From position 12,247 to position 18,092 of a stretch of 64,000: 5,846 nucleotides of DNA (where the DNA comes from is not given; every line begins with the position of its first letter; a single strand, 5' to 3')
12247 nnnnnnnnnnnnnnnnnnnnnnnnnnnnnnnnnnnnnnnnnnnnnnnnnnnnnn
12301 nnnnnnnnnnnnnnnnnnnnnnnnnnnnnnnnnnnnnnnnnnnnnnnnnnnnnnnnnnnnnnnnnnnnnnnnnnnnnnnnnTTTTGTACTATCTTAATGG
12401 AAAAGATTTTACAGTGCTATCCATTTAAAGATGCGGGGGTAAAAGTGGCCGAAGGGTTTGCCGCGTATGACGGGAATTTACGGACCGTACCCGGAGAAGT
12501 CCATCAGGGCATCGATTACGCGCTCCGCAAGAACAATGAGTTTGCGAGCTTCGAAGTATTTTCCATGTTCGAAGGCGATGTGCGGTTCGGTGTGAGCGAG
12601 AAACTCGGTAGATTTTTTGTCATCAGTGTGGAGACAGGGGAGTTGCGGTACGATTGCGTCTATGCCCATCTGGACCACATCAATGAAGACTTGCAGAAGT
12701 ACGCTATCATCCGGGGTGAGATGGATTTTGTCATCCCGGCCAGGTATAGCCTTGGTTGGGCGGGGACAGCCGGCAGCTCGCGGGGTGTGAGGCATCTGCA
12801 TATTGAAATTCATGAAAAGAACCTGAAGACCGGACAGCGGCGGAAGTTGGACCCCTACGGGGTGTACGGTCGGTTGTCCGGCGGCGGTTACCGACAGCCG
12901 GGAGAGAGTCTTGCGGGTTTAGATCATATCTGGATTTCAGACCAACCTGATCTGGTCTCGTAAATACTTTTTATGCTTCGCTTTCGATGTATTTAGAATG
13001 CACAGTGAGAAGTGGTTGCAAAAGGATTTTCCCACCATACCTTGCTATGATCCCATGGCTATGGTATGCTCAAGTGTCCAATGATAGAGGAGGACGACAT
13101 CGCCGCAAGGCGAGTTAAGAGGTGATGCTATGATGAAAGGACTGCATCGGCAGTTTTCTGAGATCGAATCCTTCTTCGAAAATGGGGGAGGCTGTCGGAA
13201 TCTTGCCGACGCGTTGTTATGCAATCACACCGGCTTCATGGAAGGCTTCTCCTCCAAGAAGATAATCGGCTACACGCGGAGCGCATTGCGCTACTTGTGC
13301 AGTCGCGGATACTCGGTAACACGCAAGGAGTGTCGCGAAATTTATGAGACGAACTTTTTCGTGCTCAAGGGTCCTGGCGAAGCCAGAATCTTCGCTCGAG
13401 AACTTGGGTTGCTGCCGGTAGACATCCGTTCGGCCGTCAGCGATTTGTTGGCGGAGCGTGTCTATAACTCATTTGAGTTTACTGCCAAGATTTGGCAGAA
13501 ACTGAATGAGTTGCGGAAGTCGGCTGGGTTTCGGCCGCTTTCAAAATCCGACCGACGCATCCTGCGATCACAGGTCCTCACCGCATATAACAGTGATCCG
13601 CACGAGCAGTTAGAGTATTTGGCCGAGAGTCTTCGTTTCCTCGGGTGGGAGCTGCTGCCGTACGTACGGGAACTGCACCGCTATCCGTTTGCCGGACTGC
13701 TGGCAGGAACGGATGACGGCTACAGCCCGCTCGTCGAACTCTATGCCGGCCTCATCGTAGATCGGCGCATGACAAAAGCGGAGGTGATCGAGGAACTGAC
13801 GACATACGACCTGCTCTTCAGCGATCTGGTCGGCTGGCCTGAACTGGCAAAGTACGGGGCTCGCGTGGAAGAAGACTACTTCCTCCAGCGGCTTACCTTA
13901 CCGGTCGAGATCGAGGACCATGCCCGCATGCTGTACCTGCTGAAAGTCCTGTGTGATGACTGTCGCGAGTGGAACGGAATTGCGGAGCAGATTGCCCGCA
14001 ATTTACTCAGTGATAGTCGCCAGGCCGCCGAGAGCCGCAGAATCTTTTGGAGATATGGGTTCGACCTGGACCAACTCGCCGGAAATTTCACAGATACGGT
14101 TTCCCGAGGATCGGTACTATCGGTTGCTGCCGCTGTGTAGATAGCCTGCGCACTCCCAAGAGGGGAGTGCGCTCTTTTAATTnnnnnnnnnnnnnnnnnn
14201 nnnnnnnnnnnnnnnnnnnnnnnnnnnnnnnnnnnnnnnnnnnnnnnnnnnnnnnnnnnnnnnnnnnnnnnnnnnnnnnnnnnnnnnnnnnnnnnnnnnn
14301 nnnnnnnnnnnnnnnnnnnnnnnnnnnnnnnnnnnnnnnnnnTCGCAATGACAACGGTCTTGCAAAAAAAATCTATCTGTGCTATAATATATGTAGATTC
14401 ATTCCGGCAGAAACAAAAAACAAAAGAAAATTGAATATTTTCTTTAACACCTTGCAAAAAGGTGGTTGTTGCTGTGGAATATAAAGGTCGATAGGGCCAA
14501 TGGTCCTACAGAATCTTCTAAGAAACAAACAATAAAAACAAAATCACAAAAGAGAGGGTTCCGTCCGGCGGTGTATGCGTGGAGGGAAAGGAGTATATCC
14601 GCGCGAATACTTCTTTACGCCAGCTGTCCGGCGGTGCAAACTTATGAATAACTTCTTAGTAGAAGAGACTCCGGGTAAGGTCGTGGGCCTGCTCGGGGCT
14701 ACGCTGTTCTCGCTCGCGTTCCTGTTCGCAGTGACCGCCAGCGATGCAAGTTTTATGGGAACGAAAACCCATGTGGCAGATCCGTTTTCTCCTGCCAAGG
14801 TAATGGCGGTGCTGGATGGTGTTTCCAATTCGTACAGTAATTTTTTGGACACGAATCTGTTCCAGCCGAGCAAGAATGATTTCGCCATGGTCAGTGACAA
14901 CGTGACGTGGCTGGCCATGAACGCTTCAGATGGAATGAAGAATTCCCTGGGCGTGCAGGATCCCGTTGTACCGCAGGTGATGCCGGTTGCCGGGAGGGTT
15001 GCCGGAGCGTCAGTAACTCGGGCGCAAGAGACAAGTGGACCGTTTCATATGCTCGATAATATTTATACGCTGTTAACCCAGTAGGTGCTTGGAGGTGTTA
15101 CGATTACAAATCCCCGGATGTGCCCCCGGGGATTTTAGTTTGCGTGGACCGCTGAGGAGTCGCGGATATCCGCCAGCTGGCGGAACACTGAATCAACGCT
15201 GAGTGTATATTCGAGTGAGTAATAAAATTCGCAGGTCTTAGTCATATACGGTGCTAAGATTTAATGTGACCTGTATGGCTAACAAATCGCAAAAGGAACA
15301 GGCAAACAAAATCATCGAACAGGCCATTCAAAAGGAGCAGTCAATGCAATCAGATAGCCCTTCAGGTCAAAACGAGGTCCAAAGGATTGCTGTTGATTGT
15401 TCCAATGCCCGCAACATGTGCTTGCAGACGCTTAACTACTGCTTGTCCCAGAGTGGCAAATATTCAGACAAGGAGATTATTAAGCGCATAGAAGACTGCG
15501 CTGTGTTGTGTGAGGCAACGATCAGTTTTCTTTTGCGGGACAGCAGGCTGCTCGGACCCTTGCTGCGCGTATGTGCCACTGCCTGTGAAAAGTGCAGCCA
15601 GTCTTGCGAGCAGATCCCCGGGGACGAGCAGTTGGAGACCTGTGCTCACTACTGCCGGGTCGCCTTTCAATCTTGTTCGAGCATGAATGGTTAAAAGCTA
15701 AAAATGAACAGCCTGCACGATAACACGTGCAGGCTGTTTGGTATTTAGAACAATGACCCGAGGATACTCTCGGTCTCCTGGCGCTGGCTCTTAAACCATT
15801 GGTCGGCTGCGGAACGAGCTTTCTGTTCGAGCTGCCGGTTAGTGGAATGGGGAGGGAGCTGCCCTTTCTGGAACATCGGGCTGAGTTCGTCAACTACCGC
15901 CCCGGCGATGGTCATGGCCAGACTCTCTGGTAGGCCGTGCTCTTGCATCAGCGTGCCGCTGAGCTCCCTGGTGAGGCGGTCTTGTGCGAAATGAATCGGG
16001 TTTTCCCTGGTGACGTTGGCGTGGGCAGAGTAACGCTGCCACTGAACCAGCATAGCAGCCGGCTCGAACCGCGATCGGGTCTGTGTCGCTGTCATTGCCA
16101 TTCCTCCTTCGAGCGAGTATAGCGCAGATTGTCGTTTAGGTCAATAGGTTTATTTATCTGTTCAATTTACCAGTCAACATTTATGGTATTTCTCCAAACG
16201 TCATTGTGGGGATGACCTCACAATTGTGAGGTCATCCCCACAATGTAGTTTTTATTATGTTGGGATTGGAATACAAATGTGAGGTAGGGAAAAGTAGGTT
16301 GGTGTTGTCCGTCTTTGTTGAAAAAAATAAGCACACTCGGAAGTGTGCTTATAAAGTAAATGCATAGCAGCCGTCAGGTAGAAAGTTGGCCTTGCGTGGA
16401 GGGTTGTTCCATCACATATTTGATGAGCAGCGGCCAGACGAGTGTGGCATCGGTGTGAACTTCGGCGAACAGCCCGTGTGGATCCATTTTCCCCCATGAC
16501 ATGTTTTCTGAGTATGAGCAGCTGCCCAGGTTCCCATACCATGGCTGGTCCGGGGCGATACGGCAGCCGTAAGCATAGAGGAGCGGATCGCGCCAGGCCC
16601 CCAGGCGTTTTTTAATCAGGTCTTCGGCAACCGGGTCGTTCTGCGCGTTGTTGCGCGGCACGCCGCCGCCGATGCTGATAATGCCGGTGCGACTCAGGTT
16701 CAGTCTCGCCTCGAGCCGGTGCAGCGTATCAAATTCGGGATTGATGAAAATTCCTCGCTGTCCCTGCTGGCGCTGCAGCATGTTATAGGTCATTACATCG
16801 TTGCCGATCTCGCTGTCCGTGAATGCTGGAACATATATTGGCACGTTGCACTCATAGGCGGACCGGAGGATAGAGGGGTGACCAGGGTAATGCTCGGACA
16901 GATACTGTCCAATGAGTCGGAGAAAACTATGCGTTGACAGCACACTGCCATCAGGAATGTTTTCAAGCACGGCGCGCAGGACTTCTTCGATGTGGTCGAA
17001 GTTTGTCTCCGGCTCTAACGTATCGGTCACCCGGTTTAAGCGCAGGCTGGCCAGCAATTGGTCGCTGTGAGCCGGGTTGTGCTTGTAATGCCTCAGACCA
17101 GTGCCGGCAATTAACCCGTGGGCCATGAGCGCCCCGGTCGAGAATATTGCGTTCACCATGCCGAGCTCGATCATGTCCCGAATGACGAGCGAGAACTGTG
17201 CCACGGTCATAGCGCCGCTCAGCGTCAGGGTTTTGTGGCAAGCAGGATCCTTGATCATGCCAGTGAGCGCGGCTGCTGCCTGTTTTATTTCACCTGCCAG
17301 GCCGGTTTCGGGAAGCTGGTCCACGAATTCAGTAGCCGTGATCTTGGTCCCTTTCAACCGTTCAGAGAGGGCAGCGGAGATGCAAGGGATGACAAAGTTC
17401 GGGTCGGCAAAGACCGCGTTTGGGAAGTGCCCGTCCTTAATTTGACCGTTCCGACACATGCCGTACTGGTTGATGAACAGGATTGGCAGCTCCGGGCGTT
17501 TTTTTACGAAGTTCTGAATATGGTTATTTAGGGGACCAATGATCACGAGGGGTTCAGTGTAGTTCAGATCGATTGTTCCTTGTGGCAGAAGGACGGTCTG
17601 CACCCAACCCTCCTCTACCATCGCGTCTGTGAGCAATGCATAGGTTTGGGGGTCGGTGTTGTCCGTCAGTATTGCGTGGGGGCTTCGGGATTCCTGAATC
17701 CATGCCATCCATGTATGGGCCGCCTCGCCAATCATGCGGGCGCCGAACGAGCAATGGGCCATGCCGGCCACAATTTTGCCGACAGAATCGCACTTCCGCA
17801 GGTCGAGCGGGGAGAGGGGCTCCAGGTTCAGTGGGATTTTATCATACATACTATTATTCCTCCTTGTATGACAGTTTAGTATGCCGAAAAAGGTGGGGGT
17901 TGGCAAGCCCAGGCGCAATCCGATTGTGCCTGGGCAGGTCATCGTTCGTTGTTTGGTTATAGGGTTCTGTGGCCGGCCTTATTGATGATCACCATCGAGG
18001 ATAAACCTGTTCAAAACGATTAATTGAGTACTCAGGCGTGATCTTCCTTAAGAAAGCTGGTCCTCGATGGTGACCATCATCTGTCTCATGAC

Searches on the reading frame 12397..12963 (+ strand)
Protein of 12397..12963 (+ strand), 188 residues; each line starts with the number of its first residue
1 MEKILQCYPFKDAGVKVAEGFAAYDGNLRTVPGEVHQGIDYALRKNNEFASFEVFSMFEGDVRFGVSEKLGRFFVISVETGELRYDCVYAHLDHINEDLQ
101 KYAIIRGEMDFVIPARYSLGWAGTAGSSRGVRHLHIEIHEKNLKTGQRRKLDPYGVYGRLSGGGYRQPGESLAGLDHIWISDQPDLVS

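Call 3: search_protein_families(library=pfam, proteins=[window:12397-12963:+], max_evalue=0.1)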
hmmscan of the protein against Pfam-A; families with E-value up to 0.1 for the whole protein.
window:12397-12963:+ (188 aa): 1 family
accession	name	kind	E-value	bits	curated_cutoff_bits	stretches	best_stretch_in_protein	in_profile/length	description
PF01551.29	Peptidase_M23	-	8.2e-05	23.2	28.7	1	35-142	2-91/96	Peptidase family M23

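Call 56: search_protein_families(library=ncbifam, proteins=[window:12397-12960:+], max_evalue=0.05)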
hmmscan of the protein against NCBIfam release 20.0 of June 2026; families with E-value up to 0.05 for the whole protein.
window:12397-12960:+ (188 aa): 0 families

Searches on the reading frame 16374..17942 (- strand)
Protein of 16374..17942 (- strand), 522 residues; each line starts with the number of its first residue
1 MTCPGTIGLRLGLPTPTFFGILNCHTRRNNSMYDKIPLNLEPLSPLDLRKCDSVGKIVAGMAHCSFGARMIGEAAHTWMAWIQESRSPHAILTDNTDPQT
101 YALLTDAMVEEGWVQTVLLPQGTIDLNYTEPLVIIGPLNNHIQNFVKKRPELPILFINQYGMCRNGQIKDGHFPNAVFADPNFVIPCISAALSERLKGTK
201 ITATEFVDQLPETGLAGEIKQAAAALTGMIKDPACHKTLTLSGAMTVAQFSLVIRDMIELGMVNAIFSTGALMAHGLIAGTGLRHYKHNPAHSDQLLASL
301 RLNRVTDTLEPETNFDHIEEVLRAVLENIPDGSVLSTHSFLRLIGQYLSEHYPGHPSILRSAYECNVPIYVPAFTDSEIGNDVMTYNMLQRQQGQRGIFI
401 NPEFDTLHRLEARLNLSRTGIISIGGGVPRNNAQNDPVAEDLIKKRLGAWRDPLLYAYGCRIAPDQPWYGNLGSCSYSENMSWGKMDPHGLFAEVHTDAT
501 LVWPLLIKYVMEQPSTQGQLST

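Call 81: search_protein_families(library=pfam, proteins=[window:16374-17942:-], max_evalue=0.0001)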
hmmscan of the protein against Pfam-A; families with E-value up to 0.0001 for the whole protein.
window:16374-17942:- (522 aa): 1 family
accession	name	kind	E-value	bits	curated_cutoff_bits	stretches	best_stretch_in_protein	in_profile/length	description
PF01916.23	DS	-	3.7e-62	210.7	27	1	207-509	3-287/288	Deoxyhypusine synthase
